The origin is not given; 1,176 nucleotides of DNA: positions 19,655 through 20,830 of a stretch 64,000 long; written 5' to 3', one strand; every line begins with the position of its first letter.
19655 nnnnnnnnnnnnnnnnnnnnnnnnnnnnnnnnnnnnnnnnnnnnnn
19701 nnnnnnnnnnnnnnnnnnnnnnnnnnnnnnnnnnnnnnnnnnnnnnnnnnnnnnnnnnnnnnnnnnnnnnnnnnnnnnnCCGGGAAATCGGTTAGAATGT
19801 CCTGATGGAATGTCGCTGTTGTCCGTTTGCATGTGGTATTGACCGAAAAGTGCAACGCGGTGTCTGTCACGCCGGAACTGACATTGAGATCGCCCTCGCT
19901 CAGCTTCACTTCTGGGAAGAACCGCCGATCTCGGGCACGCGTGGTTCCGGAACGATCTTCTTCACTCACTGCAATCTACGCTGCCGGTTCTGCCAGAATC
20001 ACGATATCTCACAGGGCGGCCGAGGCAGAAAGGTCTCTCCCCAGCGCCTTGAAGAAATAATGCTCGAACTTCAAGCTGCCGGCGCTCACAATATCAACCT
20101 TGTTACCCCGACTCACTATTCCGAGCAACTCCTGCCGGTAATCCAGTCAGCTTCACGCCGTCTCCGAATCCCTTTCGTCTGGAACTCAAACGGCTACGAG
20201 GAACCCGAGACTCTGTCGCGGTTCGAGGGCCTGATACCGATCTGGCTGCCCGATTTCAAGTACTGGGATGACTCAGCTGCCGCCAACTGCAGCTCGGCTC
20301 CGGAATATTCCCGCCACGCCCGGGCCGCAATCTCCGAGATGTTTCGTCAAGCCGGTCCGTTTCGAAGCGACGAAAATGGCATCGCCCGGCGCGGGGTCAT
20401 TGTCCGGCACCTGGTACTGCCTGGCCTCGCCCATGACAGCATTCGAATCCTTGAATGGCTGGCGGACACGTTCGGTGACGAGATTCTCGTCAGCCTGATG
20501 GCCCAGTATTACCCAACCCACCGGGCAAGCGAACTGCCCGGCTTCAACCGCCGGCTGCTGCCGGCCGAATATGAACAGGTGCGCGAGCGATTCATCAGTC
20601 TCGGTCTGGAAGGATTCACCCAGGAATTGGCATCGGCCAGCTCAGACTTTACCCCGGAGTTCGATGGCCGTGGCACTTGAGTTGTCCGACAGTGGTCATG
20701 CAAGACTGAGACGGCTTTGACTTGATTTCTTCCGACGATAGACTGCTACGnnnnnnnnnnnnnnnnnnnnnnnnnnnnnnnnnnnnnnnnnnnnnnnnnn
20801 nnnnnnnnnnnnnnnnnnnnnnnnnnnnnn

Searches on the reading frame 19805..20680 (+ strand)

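Call 42: search_protein_families(library=pfam, proteins=[window:19805-20680:+], max_evalue=0.0001)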
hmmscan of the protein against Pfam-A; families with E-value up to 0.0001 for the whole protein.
window:19805-20680:+ (291 aa): 2 families
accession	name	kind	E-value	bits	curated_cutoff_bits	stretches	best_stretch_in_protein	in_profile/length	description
PF04055.27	Radical_SAM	-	6.8e-10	39.8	29.5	1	51-144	2-101/166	Radical SAM superfamily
PF13353.11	Fer4_12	-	1.6e-06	28.9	22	1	44-133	5-94/137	4Fe-4S single cluster domain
